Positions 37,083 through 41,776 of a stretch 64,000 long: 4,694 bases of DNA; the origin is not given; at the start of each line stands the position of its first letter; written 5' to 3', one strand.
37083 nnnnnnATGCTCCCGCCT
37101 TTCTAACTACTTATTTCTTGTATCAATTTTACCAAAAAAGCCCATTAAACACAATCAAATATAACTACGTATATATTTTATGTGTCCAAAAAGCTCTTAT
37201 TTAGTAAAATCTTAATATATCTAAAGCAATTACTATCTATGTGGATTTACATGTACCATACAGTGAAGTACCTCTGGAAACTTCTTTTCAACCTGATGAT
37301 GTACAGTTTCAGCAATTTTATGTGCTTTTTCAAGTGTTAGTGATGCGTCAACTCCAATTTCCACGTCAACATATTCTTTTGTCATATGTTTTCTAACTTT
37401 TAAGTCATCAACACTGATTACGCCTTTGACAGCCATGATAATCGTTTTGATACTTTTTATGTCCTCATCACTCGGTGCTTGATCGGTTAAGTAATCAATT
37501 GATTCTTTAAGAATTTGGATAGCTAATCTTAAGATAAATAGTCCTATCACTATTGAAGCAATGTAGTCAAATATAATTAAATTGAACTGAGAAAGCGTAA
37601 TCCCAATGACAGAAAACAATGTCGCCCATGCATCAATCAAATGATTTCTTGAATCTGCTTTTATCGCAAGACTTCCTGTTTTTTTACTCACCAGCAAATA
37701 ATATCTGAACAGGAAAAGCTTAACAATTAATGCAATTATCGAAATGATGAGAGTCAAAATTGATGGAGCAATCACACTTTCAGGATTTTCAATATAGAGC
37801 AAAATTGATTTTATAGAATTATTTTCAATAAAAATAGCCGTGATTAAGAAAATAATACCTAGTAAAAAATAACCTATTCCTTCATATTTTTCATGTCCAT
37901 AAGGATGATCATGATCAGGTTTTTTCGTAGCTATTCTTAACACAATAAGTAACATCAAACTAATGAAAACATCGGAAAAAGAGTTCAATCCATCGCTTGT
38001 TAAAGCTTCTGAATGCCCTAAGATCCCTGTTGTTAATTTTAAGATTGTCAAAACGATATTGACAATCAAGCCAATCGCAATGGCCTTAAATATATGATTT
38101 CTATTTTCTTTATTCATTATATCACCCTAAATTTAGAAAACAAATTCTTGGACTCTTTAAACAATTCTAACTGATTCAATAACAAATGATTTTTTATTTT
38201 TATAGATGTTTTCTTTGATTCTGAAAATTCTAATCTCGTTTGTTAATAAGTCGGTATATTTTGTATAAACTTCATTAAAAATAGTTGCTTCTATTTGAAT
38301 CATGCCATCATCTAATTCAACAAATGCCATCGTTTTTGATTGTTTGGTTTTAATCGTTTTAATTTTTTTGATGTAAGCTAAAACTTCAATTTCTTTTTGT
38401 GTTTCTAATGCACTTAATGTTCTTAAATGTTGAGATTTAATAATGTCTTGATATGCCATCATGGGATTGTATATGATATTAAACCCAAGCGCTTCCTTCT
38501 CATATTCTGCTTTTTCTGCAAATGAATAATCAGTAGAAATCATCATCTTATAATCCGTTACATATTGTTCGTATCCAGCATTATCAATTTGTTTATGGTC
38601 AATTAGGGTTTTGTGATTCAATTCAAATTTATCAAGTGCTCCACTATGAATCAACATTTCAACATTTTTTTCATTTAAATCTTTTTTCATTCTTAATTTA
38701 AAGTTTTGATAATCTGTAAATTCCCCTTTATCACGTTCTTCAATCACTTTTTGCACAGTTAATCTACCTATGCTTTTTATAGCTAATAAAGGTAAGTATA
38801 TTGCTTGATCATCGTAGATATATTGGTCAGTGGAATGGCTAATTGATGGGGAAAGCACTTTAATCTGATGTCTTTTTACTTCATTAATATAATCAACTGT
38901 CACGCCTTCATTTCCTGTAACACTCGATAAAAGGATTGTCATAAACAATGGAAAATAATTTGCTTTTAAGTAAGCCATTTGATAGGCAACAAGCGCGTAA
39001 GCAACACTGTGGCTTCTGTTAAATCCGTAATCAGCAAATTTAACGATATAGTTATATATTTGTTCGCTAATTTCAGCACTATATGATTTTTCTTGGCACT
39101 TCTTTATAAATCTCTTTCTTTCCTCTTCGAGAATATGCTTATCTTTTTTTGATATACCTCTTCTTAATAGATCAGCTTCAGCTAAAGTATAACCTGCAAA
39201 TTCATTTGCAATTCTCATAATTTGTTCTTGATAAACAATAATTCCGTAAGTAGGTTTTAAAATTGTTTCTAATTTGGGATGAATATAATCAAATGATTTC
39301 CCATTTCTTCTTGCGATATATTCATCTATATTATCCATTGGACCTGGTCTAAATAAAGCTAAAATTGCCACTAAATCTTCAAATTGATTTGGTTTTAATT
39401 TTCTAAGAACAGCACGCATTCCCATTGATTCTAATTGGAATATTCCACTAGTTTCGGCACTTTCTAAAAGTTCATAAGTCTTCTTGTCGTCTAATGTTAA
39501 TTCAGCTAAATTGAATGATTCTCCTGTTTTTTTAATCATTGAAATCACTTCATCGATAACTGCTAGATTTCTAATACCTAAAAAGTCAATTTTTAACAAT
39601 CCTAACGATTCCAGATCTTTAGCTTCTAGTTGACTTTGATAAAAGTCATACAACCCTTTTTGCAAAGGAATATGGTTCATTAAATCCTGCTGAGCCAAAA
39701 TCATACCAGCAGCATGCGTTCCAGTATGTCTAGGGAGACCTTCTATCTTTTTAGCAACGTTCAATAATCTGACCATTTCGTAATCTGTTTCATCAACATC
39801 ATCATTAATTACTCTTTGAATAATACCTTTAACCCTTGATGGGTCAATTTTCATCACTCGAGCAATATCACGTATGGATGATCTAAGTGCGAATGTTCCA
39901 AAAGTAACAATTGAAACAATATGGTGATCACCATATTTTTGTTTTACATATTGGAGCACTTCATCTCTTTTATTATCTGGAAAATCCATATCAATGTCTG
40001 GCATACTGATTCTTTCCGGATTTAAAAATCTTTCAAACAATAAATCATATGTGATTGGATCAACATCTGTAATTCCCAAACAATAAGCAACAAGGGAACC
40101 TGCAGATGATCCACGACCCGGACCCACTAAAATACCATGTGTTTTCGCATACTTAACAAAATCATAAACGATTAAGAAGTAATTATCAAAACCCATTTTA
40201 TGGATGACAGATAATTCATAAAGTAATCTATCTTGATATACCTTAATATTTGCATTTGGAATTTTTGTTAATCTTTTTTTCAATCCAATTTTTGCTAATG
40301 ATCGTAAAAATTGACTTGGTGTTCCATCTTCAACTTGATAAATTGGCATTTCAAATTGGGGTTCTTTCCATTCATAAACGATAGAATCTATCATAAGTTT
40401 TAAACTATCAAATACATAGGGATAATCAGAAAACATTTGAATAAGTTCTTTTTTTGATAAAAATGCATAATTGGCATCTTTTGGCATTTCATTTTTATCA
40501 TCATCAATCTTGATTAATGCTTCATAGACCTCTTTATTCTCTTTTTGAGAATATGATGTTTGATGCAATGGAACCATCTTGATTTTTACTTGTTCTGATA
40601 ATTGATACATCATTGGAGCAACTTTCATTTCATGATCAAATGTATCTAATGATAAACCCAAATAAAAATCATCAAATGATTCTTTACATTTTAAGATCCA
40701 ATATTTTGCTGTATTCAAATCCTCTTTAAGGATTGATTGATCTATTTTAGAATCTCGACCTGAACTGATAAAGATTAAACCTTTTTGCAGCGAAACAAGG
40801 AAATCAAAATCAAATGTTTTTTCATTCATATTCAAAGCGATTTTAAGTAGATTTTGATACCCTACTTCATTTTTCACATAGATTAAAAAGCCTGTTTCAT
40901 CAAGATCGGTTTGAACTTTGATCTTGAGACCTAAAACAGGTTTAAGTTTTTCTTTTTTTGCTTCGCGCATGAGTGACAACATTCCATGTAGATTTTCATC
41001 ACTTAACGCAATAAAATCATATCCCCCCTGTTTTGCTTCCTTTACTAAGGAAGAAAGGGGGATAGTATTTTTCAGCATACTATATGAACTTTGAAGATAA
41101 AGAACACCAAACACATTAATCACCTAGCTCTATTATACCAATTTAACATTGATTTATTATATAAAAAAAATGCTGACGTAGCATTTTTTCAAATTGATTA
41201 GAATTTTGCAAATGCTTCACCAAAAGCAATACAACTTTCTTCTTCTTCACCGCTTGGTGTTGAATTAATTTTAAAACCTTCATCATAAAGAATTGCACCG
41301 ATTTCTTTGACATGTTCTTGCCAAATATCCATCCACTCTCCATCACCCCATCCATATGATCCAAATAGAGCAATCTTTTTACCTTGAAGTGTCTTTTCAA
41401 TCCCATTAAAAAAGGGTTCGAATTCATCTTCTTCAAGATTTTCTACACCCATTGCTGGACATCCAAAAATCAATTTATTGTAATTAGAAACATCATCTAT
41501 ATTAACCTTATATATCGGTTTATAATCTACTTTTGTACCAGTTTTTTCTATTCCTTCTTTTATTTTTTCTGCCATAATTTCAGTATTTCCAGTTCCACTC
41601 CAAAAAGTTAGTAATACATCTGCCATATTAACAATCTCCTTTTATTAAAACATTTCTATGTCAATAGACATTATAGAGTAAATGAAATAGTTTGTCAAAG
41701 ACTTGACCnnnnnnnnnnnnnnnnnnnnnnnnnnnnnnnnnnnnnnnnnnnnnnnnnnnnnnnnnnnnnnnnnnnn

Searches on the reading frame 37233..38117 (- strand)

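Call 66: search_protein_families(library=pfam, proteins=[window:37233-38117:-], max_evalue=0.00001)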
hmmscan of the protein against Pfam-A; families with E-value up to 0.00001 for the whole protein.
window:37233-38117:- (294 aa): 2 families
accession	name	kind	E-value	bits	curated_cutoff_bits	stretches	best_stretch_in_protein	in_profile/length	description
PF01545.26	Cation_efflux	-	8.5e-41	140.4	26.6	1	14-210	2-197/198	Cation efflux family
PF16916.11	ZT_dimer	-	9.8e-23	80.4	26.7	1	215-293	1-78/78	Dimerisation domain of Zinc Transporter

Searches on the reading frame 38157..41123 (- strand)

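Call 66: search_protein_families(library=pfam, proteins=[window:38157-41123:-], max_evalue=0.00001)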
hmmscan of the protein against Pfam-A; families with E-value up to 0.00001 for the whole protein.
window:38157-41123:- (988 aa): 4 families
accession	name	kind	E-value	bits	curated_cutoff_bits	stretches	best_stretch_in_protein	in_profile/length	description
PF07733.18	DNA_pol3_alpha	-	6.1e-86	288.7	23.9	1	272-516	2-260/260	Bacterial DNA polymerase III alpha NTPase domain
PF17657.6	DNA_pol3_finger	-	3.3e-63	212.4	22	1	519-679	1-165/166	Bacterial DNA polymerase III alpha subunit finger domain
PF14579.12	HHH_6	-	7.3e-20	71.4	25.6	1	754-840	2-90/90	Helix-hairpin-helix motif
PF02811.25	PHP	-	2.7e-18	67.3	26.4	1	10-157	4-161/164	PHP domain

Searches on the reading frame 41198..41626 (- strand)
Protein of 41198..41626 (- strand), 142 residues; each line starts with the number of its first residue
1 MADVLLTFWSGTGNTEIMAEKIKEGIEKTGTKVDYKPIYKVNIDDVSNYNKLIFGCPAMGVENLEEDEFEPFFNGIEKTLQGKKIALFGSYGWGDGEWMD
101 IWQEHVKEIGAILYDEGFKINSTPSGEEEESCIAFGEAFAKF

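Call 66: search_protein_families(library=pfam, proteins=[window:41198-41626:-], max_evalue=0.00001)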
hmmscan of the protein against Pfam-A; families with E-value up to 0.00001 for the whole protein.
window:41198-41626:- (142 aa): 1 family
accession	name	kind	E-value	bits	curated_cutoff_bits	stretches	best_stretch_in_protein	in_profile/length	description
PF00258.30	Flavodoxin_1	-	3.6e-19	69.8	25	1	7-135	2-142/143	Flavodoxin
